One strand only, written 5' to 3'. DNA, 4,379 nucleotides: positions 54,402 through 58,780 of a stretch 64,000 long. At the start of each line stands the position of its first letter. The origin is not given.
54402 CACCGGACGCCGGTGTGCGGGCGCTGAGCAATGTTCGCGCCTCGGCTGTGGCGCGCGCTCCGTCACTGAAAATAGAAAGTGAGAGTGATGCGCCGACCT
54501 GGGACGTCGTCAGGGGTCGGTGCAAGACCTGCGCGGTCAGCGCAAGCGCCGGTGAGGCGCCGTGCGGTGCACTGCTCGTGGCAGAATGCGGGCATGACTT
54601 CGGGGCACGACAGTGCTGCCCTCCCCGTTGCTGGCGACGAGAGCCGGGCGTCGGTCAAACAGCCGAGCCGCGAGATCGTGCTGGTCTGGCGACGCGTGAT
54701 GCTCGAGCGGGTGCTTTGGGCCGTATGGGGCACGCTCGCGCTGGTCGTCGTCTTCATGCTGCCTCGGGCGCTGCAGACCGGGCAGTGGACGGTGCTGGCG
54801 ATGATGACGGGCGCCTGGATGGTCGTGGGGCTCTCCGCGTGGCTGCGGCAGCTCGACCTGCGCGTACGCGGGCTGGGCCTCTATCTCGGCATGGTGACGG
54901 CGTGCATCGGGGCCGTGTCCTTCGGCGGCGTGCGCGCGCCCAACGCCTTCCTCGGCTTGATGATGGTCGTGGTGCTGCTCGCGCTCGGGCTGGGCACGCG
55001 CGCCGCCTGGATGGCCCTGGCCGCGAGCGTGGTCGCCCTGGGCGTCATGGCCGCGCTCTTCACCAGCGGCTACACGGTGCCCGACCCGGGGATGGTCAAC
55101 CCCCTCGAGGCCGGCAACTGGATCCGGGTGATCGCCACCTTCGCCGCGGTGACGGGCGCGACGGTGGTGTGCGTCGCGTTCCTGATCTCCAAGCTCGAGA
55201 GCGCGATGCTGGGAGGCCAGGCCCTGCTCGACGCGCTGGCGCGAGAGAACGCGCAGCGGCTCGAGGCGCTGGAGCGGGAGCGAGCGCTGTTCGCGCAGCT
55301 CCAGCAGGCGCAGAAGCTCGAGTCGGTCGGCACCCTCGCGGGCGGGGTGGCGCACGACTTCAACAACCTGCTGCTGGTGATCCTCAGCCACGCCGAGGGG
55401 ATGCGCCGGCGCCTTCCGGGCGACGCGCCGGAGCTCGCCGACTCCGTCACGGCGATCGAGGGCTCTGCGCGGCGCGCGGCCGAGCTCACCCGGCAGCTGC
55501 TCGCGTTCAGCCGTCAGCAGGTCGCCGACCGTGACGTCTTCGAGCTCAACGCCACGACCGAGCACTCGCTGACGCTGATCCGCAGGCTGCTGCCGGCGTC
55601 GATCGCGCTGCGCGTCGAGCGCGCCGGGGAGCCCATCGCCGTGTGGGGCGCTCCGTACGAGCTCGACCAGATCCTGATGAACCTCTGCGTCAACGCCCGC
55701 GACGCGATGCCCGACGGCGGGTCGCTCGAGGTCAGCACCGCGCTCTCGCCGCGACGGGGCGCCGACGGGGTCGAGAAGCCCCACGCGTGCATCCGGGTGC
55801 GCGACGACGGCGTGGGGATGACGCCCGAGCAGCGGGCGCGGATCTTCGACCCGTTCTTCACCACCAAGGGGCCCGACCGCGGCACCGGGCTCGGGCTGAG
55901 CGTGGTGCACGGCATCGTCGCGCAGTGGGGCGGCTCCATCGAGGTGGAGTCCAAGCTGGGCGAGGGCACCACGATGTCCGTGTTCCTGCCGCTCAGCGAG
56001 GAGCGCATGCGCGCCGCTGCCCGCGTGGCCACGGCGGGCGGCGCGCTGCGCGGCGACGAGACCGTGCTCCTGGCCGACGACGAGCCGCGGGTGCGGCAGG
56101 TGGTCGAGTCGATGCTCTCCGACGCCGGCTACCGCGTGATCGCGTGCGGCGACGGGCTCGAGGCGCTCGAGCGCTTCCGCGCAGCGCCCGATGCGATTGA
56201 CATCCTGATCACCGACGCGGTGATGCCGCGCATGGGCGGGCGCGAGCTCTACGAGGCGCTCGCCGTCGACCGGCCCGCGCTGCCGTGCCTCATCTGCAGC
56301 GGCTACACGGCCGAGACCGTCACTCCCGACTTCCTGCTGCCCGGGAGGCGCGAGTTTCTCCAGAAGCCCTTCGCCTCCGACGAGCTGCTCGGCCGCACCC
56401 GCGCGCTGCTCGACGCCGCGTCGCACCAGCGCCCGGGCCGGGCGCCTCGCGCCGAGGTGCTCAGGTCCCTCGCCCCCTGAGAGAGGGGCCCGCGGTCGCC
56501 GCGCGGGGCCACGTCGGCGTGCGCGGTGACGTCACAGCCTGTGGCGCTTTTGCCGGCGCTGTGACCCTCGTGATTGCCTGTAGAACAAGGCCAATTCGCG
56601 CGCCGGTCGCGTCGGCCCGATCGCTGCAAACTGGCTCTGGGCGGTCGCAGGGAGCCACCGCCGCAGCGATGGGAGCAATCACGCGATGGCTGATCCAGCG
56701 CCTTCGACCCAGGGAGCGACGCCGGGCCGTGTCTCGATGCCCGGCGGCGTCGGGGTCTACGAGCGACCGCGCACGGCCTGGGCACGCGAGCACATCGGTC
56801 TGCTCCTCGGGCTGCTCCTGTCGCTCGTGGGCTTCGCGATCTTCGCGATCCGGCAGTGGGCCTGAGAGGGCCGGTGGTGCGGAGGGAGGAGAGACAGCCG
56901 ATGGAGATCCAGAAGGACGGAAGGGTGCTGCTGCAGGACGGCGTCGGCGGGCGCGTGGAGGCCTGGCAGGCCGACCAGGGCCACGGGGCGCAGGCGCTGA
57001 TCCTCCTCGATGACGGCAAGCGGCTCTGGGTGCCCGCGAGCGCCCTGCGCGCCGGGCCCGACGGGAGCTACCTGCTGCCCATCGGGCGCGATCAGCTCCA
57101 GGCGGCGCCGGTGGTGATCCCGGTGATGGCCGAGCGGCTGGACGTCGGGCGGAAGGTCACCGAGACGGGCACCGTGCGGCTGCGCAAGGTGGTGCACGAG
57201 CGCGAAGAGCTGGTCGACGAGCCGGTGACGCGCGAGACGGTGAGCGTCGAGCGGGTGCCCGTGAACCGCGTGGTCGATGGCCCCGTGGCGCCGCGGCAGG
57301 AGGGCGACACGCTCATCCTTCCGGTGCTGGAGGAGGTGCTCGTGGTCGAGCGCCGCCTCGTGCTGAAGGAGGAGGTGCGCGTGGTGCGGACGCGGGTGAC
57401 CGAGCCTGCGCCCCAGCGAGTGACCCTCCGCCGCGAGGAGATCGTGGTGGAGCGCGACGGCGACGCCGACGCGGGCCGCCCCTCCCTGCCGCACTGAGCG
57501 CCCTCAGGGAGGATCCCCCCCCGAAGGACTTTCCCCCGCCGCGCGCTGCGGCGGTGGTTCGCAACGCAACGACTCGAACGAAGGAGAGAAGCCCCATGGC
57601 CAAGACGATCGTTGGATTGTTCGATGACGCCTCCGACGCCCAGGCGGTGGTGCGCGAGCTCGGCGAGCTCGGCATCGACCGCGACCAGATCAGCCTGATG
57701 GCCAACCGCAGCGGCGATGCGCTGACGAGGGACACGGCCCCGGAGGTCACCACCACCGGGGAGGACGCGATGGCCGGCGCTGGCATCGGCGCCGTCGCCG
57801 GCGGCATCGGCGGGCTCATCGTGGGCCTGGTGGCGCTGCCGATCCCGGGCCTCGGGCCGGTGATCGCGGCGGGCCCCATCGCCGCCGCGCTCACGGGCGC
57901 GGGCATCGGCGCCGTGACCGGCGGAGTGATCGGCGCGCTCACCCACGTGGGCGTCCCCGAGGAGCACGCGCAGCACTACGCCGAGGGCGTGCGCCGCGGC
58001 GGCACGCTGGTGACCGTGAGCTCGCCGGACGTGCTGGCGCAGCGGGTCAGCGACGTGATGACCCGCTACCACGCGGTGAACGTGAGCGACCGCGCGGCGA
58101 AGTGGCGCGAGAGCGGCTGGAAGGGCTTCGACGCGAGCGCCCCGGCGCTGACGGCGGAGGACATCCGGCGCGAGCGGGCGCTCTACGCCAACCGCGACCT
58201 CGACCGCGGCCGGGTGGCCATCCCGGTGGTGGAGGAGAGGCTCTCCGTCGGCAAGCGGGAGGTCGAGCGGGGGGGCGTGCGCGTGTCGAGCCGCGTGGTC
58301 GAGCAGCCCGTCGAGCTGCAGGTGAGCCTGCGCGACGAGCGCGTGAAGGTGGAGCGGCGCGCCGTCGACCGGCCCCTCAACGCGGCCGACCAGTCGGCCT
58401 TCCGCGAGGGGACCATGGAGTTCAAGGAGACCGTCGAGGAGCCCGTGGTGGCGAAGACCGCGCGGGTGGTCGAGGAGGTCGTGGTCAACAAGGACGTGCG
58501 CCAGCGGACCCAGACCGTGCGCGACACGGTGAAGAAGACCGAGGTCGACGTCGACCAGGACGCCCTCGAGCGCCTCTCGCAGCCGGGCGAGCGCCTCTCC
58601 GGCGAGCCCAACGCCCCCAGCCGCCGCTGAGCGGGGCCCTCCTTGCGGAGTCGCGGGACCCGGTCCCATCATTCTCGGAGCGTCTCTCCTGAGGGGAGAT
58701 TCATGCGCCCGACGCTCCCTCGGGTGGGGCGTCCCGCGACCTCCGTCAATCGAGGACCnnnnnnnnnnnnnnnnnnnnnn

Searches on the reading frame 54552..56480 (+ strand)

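Call 91: search_protein_families(library=pfam, proteins=[window:54552-56480:+], max_evalue=0.0001)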
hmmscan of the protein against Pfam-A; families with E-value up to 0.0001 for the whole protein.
window:54552-56480:+ (642 aa): 4 families
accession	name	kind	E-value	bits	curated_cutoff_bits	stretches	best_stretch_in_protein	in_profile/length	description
PF02518.31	HATPase_c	-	2.1e-24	86.5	26.4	1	369-482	4-110/111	Histidine kinase-, DNA gyrase B-, and HSP90-like ATPase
PF00072.30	Response_reg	-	3e-19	69.7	30.2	1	505-615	1-109/111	Response regulator receiver domain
PF00512.31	HisKA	-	1.2e-07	32.1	26.9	1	260-322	3-63/66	His Kinase A (phospho-acceptor) domain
PF20969.2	MASE11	-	6.1e-06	26.7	27.3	1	46-215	2-168/168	MASE11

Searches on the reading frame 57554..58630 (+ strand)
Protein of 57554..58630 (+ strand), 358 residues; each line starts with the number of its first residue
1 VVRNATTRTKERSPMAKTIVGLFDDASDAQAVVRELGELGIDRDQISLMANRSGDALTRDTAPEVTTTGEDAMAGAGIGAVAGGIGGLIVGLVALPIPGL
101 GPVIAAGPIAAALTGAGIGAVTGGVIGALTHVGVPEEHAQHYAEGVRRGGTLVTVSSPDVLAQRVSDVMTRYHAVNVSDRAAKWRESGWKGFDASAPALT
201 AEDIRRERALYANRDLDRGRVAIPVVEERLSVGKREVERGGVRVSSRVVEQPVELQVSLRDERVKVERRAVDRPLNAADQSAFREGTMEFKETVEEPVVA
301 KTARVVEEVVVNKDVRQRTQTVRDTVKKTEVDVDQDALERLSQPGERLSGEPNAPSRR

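Call 91: search_protein_families(library=pfam, proteins=[window:57554-58630:+], max_evalue=0.0001)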
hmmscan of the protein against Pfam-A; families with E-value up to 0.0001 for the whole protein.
window:57554-58630:+ (358 aa): 1 family
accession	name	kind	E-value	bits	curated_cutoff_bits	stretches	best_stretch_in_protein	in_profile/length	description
PF09557.15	DUF2382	-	3.1e-24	85.8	23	1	223-333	1-111/111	Domain of unknown function (DUF2382)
